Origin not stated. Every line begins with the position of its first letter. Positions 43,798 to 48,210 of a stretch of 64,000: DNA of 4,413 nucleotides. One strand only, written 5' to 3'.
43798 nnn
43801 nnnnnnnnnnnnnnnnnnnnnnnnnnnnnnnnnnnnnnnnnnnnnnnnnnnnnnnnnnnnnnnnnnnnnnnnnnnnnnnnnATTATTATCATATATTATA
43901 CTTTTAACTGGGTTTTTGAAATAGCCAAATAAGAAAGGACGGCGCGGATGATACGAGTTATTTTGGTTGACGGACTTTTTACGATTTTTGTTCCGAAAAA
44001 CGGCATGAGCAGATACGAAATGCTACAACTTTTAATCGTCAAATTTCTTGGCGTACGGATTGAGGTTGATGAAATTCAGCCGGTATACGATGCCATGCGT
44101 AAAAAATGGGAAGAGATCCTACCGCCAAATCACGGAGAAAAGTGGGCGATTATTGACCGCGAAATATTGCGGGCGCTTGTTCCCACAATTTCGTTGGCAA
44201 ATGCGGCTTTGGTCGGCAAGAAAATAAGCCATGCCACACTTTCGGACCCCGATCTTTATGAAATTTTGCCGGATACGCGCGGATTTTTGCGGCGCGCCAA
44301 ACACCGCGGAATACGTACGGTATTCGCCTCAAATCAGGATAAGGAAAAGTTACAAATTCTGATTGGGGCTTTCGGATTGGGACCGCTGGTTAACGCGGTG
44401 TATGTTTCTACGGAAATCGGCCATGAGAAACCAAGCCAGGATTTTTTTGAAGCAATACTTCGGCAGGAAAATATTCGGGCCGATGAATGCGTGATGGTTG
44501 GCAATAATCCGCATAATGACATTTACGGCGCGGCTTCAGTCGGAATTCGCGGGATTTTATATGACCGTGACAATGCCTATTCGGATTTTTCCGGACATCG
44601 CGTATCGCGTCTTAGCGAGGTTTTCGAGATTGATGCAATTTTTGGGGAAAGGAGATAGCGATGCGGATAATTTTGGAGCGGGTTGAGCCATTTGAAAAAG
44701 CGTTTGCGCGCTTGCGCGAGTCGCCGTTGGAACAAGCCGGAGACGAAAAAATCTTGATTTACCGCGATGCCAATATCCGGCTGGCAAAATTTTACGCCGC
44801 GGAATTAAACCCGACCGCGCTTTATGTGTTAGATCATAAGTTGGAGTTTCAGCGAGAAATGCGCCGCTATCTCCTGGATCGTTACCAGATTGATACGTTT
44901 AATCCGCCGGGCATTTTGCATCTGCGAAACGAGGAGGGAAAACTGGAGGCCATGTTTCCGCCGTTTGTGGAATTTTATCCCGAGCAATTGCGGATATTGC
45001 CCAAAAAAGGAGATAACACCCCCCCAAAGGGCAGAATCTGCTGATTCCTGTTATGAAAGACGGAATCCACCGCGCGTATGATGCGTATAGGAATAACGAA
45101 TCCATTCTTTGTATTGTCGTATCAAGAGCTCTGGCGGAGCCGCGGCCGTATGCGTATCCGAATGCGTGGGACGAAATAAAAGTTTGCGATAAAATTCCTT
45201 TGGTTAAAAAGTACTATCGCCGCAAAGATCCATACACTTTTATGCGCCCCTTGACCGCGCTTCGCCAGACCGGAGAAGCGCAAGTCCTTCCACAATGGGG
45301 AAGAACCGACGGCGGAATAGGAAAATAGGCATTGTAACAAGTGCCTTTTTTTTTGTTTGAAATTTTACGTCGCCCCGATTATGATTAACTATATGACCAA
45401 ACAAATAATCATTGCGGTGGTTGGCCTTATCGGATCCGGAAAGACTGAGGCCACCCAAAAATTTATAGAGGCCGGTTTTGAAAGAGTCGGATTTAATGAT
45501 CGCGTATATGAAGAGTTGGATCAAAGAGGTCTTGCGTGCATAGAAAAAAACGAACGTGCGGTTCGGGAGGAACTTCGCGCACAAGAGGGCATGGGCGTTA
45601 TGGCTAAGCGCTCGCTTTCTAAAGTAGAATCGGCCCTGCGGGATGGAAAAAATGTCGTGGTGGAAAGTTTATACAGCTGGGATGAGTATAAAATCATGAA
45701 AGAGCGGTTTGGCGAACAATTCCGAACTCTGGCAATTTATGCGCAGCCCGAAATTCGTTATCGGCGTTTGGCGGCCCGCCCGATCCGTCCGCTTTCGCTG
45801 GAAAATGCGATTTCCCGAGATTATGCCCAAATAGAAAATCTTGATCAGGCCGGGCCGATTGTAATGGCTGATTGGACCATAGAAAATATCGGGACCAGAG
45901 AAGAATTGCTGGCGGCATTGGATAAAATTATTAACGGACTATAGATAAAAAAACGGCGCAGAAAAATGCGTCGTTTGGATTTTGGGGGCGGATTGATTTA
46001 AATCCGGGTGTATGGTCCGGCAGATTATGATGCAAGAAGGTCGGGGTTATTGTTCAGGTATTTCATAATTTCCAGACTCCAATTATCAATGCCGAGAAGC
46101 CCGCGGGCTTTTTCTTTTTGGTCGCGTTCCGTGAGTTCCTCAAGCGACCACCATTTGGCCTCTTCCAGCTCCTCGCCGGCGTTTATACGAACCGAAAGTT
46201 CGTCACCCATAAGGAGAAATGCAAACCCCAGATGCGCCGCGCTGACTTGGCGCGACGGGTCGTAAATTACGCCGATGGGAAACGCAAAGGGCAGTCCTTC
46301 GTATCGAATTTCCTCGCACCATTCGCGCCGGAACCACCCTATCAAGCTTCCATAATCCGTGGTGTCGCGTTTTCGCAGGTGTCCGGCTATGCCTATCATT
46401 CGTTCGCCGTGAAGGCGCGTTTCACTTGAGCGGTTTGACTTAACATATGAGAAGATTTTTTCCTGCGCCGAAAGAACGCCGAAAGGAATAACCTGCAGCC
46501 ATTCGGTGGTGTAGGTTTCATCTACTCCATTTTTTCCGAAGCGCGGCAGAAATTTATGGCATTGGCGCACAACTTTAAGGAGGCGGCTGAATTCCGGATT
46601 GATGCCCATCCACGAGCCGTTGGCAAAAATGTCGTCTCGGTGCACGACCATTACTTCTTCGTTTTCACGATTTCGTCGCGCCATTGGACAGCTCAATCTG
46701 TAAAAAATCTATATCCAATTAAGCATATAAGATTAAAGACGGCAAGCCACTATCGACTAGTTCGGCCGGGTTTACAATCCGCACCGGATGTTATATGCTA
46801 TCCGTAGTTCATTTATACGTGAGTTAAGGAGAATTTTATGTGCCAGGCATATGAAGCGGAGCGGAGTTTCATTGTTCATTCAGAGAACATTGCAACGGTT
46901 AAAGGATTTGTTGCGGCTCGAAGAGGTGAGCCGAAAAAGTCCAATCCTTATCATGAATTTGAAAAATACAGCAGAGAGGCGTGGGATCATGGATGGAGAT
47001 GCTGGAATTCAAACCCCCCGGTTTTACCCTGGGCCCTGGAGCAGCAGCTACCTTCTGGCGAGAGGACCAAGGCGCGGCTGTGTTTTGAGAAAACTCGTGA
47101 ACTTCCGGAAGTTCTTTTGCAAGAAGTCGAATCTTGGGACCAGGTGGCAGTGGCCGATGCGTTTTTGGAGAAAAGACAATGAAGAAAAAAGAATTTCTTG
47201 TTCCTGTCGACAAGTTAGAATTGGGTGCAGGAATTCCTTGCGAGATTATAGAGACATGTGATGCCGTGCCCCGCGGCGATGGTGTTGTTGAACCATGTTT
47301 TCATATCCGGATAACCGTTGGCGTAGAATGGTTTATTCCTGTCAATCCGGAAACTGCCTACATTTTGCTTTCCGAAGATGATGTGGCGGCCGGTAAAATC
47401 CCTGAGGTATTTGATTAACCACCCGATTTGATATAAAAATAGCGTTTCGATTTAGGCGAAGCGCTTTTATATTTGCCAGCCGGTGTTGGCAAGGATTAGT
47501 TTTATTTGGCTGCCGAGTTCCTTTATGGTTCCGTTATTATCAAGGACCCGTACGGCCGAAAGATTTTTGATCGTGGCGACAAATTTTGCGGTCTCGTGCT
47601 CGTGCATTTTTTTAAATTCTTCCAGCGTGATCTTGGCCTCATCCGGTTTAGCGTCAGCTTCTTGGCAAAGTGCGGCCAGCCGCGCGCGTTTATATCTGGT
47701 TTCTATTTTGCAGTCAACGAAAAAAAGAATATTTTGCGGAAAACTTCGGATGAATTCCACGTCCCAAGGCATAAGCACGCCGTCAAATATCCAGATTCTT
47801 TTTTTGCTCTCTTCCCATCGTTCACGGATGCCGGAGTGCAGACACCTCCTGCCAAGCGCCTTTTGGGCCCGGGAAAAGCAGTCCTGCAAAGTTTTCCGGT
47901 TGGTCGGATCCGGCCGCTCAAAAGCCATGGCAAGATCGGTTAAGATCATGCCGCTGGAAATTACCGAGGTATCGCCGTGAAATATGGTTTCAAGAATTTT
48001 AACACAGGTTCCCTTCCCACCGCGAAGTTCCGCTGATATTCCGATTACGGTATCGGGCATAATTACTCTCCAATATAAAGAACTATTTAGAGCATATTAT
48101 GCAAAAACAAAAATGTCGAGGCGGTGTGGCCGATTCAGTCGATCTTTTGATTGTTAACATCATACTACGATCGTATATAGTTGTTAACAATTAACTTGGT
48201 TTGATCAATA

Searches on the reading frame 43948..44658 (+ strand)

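Call 80: search_protein_families(library=pfam, proteins=[window:43948-44658:+], max_evalue=0.001)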
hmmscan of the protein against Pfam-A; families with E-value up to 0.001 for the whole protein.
window:43948-44658:+ (236 aa): 3 families
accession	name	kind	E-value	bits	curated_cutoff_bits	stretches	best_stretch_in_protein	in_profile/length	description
PF00702.32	Hydrolase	-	1.2e-16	62.2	26.4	1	30-199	37-191/191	haloacid dehalogenase-like hydrolase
PF13419.12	HAD_2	-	9.1e-13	49.1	23.8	1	100-203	75-176/178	Haloacid dehalogenase-like hydrolase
PF13242.12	Hydrolase_like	-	7.4e-09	35.8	22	1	161-208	4-51/75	HAD-hyrolase-like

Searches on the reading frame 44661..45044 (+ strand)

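Call 80: search_protein_families(library=pfam, proteins=[window:44661-45044:+], max_evalue=0.001)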
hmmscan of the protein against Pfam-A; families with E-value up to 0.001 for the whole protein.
window:44661-45044:+ (127 aa): 1 family
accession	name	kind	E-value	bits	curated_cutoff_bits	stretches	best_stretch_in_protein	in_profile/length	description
PF24392.2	Parb-CE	-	5.2e-08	33.4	23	1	27-104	13-90/147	ParB CE domain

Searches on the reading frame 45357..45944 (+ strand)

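Call 4: search_protein_families(library=pfam, proteins=[window:45357-45944:+], max_evalue=1)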
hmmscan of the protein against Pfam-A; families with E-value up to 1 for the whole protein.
window:45357-45944:+ (195 aa): 5 families
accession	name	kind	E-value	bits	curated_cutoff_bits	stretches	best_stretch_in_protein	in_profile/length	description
PF13238.12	AAA_18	-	6.4e-11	43.2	29.4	1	19-142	1-112/128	AAA domain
PF13207.12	AAA_17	-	0.00025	21.8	27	1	22-141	1-123/136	AAA domain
PF13671.12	AAA_33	-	0.001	19.8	27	1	19-142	2-119/143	AAA domain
PF01121.26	CoaE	-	0.0031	17.6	27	1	17-72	1-55/180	Dephospho-CoA kinase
PF01177.27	Asp_Glu_race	-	0.18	12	31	1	19-74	108-164/211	Asp/Glu/Hydantoin racemase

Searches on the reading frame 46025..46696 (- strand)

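Call 4: search_protein_families(library=pfam, proteins=[window:46025-46696:-], max_evalue=1)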
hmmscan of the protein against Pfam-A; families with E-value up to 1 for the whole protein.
window:46025-46696:- (223 aa): 2 families
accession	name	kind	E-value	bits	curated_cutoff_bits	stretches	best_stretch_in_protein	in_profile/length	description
PF00293.34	NUDIX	-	0.0044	17.5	21.1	1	123-194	49-125/134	NUDIX domain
PF04566.18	RNA_pol_Rpb2_4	-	0.18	12.4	28.7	1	23-46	1-24/62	RNA polymerase Rpb2, domain 4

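Call 63: search_protein_families(library=padloc, proteins=[window:46025-46696:-], max_evalue=0.01)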
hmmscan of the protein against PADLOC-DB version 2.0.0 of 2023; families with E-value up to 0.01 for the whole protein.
window:46025-46696:- (223 aa): 0 families

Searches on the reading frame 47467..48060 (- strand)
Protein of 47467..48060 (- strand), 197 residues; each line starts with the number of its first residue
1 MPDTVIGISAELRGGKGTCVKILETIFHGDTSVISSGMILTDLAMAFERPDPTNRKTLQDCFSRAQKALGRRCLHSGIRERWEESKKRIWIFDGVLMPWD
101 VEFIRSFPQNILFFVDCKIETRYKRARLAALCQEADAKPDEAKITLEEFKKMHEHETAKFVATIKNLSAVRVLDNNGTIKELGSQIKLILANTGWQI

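Call 4: search_protein_families(library=pfam, proteins=[window:47467-48060:-], max_evalue=1)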
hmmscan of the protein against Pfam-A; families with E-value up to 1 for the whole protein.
window:47467-48060:- (197 aa): 2 families
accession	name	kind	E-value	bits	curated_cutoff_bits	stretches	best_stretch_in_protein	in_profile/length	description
PF13207.12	AAA_17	-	0.0078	16.9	27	1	15-126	7-119/136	AAA domain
PF21132.2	MFD_D3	-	0.26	11.7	21.8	0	103-150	1-43/73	MFD, D3 domain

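Call 5: search_protein_families(library=ncbifam, proteins=[window:47467-48060:-], max_evalue=1)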
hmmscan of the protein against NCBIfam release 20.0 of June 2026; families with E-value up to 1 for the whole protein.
window:47467-48060:- (197 aa): 3 families
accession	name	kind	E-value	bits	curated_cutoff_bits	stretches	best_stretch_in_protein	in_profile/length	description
NF006226.0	PRK08356.1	equivalog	7.4e-07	29.1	189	1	90-191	97-191/195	hypothetical protein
TIGR02309.1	HpaB-1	equivalog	0.11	11.6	480.2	1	27-104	196-269/477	4-hydroxyphenylacetate 3-monooxygenase, oxygenase component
NF045485.1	FPPsyn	subfamily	0.11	11.6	275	1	133-172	151-190/288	farnesyl diphosphate synthase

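Call 63: search_protein_families(library=padloc, proteins=[window:47467-48060:-], max_evalue=0.01)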
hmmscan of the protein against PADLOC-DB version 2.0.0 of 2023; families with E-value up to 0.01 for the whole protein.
window:47467-48060:- (197 aa): 0 families

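Call 64: search_protein_families(library=phrogs, proteins=[window:47467-48060:-], max_evalue=0.01)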
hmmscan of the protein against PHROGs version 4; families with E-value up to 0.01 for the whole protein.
window:47467-48060:- (197 aa): 0 families
